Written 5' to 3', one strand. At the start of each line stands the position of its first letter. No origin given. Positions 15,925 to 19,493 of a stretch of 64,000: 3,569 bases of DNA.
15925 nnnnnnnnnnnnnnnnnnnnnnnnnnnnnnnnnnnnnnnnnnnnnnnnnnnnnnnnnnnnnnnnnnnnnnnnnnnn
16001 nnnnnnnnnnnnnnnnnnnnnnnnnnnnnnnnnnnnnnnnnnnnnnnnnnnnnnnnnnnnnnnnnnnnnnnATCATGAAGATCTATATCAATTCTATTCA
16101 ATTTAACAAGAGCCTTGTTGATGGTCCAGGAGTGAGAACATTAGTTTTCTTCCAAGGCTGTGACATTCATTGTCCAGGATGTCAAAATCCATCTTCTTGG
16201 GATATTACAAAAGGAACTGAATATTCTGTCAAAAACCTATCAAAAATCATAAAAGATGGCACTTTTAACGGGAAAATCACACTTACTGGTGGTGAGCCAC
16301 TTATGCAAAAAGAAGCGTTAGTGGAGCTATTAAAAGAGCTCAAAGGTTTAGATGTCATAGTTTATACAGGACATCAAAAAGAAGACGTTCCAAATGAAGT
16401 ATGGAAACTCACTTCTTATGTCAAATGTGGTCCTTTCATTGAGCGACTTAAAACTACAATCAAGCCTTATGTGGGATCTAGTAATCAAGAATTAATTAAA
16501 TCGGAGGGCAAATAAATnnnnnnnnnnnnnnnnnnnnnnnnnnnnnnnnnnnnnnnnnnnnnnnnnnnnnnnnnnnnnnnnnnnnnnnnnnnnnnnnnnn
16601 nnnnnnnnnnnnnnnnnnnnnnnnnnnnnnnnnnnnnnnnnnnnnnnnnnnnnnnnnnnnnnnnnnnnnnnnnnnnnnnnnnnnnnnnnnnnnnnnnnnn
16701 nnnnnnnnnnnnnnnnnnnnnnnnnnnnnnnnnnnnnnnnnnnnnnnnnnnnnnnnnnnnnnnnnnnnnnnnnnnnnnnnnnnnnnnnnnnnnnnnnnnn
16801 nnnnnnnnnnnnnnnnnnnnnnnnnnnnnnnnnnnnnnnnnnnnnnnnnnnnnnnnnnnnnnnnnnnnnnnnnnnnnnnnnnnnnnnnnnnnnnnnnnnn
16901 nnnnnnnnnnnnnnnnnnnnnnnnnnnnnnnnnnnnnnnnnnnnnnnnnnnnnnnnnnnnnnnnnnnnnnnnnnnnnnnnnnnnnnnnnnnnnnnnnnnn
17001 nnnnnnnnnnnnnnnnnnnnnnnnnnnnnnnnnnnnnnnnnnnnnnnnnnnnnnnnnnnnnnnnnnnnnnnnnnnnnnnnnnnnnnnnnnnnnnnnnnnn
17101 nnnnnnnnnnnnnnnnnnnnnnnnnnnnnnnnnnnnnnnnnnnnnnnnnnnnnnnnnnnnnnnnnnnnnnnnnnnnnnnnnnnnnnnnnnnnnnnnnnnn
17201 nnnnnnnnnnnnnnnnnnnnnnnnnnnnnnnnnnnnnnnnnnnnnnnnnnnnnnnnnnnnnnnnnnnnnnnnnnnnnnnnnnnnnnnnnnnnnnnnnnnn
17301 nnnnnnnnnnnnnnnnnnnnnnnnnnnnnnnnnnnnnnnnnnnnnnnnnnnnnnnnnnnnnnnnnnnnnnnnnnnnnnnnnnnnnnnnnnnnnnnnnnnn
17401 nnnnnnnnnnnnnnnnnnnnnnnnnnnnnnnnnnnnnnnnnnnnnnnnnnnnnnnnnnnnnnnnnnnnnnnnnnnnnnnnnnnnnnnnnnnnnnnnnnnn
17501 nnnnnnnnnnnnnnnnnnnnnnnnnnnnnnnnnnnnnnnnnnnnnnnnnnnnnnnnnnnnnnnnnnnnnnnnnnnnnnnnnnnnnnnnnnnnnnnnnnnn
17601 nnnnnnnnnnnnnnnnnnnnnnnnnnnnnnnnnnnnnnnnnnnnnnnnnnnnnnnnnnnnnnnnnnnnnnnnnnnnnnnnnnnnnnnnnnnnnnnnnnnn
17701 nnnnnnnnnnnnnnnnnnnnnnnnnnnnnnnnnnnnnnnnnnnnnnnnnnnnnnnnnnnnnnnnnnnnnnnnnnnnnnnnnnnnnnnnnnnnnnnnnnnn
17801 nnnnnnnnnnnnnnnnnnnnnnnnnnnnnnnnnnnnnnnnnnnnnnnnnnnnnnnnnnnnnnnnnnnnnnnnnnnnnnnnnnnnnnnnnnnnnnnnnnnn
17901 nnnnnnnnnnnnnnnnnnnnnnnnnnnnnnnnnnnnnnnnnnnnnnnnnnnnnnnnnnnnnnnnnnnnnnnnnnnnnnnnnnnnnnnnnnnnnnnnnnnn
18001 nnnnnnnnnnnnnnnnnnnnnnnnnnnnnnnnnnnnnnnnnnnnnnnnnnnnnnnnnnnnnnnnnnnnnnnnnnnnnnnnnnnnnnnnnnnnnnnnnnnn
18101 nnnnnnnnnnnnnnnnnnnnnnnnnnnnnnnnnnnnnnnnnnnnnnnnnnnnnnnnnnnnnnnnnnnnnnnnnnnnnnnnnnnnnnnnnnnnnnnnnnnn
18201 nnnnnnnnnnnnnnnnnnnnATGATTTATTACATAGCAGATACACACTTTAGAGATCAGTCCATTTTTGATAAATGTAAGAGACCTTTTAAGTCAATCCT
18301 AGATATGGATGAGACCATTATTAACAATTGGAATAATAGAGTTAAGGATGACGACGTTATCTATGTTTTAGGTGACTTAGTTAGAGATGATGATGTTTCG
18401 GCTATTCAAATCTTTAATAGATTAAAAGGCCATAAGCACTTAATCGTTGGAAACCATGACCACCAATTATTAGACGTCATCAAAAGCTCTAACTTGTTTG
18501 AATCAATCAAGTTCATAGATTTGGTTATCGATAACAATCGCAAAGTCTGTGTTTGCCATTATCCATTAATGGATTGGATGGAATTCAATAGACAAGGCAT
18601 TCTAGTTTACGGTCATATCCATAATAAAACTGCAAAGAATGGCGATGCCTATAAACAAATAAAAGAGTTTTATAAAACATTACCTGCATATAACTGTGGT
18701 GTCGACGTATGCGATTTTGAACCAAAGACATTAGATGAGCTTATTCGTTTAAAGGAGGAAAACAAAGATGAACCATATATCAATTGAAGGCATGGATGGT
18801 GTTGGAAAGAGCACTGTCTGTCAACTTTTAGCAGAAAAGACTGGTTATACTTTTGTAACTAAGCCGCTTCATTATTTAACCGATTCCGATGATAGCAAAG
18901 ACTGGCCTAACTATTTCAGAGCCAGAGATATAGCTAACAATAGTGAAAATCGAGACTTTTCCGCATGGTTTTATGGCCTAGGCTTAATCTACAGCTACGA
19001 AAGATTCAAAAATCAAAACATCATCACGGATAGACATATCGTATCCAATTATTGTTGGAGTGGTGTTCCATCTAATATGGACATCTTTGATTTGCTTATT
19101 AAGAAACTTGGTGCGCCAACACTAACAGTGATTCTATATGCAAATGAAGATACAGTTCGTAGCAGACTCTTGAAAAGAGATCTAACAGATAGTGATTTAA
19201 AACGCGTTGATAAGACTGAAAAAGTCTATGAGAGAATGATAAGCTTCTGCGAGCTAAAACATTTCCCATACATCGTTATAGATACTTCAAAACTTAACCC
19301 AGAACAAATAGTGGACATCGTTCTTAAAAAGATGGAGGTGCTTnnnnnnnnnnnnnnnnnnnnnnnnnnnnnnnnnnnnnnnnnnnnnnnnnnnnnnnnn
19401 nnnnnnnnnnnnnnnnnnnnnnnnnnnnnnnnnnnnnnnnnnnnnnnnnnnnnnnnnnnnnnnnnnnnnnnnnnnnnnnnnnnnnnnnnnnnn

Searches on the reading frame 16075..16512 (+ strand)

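Call 8: search_protein_families(library=pfam, proteins=[window:16075-16512:+], max_evalue=0.001)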
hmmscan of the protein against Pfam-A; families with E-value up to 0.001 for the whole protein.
window:16075-16512:+ (146 aa): 2 families
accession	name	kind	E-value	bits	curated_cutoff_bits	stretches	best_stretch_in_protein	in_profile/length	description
PF13353.11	Fer4_12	-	1.3e-25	90.8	22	1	15-141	1-137/137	4Fe-4S single cluster domain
PF04055.27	Radical_SAM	-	8e-09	36.3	29.5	1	24-101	2-87/166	Radical SAM superfamily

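Call 43: search_protein_families(library=padloc, proteins=[window:16075-16512:+], max_evalue=0.001)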
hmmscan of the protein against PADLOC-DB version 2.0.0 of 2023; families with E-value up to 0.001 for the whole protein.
window:16075-16512:+ (146 aa): 2 families
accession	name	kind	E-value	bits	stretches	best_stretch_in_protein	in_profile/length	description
PDLC02903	pVip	-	3.7e-05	21.3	1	26-94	7-70/257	Viperins not associated with kinases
PDLC02904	pVip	-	8.8e-05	20.1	1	27-90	11-73/262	Viperins associated with kinases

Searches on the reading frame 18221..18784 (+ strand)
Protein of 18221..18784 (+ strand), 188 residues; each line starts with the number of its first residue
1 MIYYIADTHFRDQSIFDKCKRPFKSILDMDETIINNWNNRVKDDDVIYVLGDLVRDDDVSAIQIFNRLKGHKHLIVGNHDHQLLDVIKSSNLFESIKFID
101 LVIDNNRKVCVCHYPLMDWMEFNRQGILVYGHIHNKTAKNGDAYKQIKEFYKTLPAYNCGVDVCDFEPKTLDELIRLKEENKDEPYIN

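Call 8: search_protein_families(library=pfam, proteins=[window:18221-18784:+], max_evalue=0.001)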
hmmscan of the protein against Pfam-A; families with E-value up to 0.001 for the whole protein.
window:18221-18784:+ (188 aa): 1 family
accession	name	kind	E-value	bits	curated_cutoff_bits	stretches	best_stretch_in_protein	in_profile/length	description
PF12850.12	Metallophos_2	-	2.8e-06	27.9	27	1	3-140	4-123/154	Calcineurin-like phosphoesterase superfamily domain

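Call 43: search_protein_families(library=padloc, proteins=[window:18221-18784:+], max_evalue=0.001)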
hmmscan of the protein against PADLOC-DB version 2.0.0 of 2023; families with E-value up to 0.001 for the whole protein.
window:18221-18784:+ (188 aa): 0 families

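Call 52: search_protein_families(library=phrogs, proteins=[window:18221-18784:+], max_evalue=0.001)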
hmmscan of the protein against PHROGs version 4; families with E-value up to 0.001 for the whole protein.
window:18221-18784:+ (188 aa): 1 family
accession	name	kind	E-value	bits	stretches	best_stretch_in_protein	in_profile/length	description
phrog_547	-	other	1.5e-41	143.1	1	1-184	30-205/245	phosphoesterase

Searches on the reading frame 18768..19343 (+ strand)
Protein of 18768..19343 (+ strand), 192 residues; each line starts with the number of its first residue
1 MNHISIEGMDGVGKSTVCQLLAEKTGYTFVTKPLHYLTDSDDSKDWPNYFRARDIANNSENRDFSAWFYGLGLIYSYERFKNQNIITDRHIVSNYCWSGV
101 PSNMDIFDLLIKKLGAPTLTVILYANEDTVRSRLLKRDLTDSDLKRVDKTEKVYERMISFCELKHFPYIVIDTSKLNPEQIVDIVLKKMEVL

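Call 8: search_protein_families(library=pfam, proteins=[window:18768-19343:+], max_evalue=0.001)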
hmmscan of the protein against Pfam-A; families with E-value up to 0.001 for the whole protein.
window:18768-19343:+ (192 aa): 7 families
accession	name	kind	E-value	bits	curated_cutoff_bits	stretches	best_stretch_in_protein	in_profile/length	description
PF02223.23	Thymidylate_kin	-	1.1e-13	51.7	27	2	81-176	79-177/185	Thymidylate kinase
PF13238.12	AAA_18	-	8.9e-09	36.3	29.4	1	4-150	1-124/128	AAA domain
PF01712.25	dNK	-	9.6e-08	32.5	27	1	4-183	1-193/203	Deoxynucleoside kinase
PF13207.12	AAA_17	-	2e-06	28.6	27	0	8-30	2-24/136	AAA domain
PF13671.12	AAA_33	-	2.8e-06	28.1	27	1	6-160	4-139/143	AAA domain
PF02224.24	Cytidylate_kin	-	6.4e-05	23.2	26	0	4-31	1-28/211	Cytidylate kinase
PF13401.12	AAA_22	-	0.00053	20.7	27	0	3-134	7-74/130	AAA domain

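Call 43: search_protein_families(library=padloc, proteins=[window:18768-19343:+], max_evalue=0.001)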
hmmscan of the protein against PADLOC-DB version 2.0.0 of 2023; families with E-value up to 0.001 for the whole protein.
window:18768-19343:+ (192 aa): 2 families
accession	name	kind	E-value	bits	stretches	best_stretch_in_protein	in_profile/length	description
PDLC04690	PDC-M51B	-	1.7e-16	58.5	2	2-40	3-41/191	-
PDLC02911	VakA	-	1.3e-12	46.6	1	3-185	4-159/163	-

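Call 52: search_protein_families(library=phrogs, proteins=[window:18768-19343:+], max_evalue=0.001)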
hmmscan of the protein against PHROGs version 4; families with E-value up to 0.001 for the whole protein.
window:18768-19343:+ (192 aa): 1 family
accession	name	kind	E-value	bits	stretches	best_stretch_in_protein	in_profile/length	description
phrog_761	-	other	1.8e-17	65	1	4-188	22-210/362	thymidylate kinase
